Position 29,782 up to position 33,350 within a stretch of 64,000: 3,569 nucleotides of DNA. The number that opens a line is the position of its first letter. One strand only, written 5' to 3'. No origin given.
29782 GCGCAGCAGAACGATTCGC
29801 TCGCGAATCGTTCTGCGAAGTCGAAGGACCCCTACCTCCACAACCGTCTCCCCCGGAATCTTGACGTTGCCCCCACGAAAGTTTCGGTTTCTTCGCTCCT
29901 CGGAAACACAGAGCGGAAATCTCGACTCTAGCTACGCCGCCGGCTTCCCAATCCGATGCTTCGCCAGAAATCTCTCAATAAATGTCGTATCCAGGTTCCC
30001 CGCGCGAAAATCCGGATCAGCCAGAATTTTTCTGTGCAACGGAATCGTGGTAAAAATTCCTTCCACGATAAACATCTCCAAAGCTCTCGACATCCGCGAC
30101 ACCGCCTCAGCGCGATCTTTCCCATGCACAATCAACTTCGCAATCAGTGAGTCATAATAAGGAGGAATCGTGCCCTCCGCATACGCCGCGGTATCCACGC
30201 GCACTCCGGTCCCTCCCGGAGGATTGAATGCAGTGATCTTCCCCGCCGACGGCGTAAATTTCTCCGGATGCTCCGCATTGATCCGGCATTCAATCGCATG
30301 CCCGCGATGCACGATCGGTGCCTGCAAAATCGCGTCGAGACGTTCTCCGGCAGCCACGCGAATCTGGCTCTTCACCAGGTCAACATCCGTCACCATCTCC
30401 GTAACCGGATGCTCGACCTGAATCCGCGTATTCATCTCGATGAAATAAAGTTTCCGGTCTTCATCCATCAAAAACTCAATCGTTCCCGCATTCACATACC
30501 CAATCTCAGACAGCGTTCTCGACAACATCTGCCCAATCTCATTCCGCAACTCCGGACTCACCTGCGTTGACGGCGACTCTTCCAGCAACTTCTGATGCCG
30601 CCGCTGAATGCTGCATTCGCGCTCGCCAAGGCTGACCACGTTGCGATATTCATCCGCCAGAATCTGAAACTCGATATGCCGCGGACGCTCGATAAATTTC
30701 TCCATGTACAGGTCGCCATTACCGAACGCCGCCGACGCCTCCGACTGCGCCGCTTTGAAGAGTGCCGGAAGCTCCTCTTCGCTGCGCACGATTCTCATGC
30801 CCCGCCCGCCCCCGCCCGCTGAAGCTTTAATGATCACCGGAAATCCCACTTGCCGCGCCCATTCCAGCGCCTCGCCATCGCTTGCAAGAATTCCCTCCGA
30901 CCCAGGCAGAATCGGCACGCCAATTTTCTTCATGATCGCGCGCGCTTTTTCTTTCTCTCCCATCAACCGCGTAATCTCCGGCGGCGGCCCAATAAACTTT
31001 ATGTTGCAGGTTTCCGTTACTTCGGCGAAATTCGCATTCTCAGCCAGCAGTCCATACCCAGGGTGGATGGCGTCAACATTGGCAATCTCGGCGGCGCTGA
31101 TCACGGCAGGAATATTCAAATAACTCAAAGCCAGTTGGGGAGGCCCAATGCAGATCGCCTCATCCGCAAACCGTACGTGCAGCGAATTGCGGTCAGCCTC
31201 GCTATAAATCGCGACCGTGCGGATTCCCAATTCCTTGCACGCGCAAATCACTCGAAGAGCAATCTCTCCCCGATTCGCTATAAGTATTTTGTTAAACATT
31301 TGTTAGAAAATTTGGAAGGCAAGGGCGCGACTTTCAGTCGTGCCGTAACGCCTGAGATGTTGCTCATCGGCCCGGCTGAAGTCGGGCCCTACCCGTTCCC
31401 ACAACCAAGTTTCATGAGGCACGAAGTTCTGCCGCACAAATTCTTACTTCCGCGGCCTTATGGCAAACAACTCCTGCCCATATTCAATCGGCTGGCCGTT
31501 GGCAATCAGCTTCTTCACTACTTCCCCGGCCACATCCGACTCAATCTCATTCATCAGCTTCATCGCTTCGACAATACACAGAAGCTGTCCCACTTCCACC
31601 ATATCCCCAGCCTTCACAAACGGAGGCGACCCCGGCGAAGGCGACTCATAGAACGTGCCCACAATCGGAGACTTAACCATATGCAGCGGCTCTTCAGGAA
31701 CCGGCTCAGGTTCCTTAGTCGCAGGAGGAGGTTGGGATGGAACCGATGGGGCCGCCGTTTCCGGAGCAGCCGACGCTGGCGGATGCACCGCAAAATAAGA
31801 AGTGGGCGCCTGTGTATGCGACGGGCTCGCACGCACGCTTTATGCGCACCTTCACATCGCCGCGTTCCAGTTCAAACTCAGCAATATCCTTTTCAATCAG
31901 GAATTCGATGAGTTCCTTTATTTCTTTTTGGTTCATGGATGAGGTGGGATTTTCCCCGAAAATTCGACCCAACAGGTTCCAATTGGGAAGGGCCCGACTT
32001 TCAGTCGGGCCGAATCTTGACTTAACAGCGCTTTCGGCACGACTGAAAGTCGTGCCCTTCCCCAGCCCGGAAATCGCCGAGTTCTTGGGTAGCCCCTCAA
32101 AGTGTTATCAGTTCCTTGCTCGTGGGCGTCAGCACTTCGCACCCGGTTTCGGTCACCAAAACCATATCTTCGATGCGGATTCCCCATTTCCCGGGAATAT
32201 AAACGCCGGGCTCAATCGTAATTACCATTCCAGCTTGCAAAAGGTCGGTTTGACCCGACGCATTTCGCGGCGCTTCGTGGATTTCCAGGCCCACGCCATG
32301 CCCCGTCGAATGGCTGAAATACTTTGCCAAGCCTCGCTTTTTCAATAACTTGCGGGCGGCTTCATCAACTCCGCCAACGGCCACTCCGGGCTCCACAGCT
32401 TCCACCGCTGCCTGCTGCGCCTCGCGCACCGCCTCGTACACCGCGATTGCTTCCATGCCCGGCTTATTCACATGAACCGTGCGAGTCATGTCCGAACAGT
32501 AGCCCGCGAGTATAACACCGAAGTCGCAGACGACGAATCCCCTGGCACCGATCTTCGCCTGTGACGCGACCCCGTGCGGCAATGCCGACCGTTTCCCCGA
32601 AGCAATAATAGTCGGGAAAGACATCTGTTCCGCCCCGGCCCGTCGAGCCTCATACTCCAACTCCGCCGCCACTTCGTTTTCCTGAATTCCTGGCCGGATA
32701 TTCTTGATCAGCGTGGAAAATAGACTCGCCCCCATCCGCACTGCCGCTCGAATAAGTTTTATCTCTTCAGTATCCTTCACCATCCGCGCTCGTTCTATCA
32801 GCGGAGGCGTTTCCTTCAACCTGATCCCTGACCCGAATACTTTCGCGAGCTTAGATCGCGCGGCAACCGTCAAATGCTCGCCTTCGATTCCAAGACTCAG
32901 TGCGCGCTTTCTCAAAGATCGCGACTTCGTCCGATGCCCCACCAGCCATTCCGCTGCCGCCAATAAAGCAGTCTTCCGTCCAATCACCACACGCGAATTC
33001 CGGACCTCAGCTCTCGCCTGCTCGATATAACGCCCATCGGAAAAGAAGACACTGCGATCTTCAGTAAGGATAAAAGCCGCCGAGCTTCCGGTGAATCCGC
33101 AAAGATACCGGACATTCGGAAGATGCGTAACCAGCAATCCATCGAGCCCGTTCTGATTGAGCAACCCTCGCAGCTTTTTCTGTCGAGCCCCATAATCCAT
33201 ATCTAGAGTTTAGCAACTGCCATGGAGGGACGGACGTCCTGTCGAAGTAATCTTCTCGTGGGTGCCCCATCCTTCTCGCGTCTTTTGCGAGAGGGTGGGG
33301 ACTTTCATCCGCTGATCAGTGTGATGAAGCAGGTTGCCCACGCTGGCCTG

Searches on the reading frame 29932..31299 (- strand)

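Call 17: search_protein_families(library=ncbifam, proteins=[window:29932-31299:-], max_evalue=0.00001)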
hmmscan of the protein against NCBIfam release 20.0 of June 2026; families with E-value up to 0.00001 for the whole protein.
window:29932-31299:- (455 aa): 30 families (the best 25 are shown)
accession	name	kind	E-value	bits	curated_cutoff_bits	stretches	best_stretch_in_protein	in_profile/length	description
NF006367.0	PRK08591.1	subfamily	6.9e-210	697.5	597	1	1-447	1-447/451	acetyl-CoA carboxylase biotin carboxylase subunit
TIGR00514.1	accC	equivalog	9.9e-207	687.2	626.5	1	1-446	1-446/449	acetyl-CoA carboxylase biotin carboxylase subunit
NF004085.0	PRK05586.1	equivalog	6.9e-193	641.6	723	1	1-446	1-446/448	acetyl-CoA carboxylase biotin carboxylase subunit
NF006406.0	PRK08654.1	equivalog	4.9e-191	635.6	739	1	1-443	1-442/499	acetyl-CoA carboxylase biotin carboxylase subunit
NF006286.0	PRK08462.1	equivalog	8e-178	591.8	740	1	3-443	5-443/445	acetyl-CoA carboxylase biotin carboxylase subunit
NF009554.0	PRK12999.1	equivalog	1.6e-177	592.6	965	1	1-443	4-454/1147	pyruvate carboxylase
NF009471.0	PRK12833.1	equivalog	4.5e-174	579.4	686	1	3-449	6-452/467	acetyl-CoA carboxylase biotin carboxylase subunit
NF005525.0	PRK07178.1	equivalog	8.6e-167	555.5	768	1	1-444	1-442/471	acetyl-CoA carboxylase biotin carboxylase subunit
NF006287.0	PRK08463.1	equivalog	1.1e-159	532.3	775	1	1-445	1-445/479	acetyl-CoA carboxylase subunit A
TIGR01235.1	pyruv_carbox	equivalog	2.5e-159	532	1114.45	1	4-443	1-450/1143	pyruvate carboxylase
TIGR02712.1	urea_carbox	equivalog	1e-145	487.2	1303.85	1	2-446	1-444/1201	urea carboxylase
TIGR01369.1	CPSaseII_lrg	equivalog_domain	7.9e-28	96.6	1027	2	90-325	644-873/1052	carbamoyl-phosphate synthase (glutamine-hydrolyzing) large subunit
NF003671.0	PRK05294.1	equivalog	1.9e-15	55.6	599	1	90-324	641-869/1058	carbamoyl-phosphate synthase large subunit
TIGR01205.1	D_ala_D_alaTIGR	subfamily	1.8e-12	46.8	245.65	1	87-291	78-285/318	D-alanine--D-alanine ligase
NF053643.1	Ddl_archaea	equivalog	3.4e-11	42.7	500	1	32-326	27-305/367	putative pseudomurein biosynthesis ATP-grasp protein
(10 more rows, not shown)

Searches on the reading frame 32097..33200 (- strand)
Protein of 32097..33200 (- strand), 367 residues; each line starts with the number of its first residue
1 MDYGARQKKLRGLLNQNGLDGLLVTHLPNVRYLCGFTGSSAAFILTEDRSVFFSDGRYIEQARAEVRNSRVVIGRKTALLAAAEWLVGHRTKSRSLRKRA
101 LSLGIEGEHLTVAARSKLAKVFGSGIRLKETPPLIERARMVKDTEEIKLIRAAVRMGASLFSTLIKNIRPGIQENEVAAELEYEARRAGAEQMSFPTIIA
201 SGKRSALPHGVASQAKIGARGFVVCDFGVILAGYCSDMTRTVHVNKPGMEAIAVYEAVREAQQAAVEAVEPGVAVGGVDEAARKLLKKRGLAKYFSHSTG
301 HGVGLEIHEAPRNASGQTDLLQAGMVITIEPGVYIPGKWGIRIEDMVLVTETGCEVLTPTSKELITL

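Call 17: search_protein_families(library=ncbifam, proteins=[window:32097-33200:-], max_evalue=0.00001)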
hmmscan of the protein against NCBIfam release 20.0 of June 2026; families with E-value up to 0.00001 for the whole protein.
window:32097-33200:- (367 aa): 15 families
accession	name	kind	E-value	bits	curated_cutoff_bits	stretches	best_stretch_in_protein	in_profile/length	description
NF040821.1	dipep_PepQ_Arch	equivalog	1.3e-76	257.9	630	1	6-365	2-346/346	Xaa-Pro dipeptidase PepQ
NF007310.0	PRK09795.1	equivalog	2.3e-76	257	393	1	8-365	5-356/361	aminopeptidase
NF008131.0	PRK10879.1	equivalog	1.6e-33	116.2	465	1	127-359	159-419/438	Xaa-Pro aminopeptidase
NF011174.0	PRK14576.1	subfamily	3.1e-27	95.5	487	1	104-363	141-400/405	putative endopeptidase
TIGR00500.1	met_pdase_I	equivalog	2.6e-26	92.6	171.35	1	141-334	3-204/247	type I methionyl aminopeptidase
TIGR02993.1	ectoine_eutD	equivalog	7.5e-23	81.3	613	1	2-365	10-388/391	ectoine hydrolase DoeA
NF038259.1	ectoine_DoeA_2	exception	1.8e-22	79.6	575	1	2-361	13-380/386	ectoine hydrolase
NF011173.0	PRK14575.1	equivalog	2.2e-21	76.3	850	1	134-366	171-404/406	putative peptidase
NF011720.0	PRK15173.1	subfamily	3.9e-21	75.4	420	1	134-366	108-341/343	peptidase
NF008970.0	PRK12318.1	equivalog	2.8e-18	66.2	267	1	140-338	42-249/291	methionyl aminopeptidase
NF043017.1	DimsulpropLyDddP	equivalog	1.7e-17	63.3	600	1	123-358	187-434/443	dimethylsulfonioproprionate lyase DddP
NF009533.0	PRK12897.1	equivalog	3.5e-15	56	488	1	141-335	4-206/248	type I methionyl aminopeptidase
NF010133.0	PRK13607.1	equivalog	6e-14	51.7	339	1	135-276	155-295/443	Xaa-Pro dipeptidase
TIGR00501.1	met_pdase_II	equivalog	2.2e-11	43.9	222.65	1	155-331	13-189/295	type II methionyl aminopeptidase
NF005583.0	PRK07281.1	equivalog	9.3e-07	28.4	445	0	232-342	131-243/286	methionyl aminopeptidase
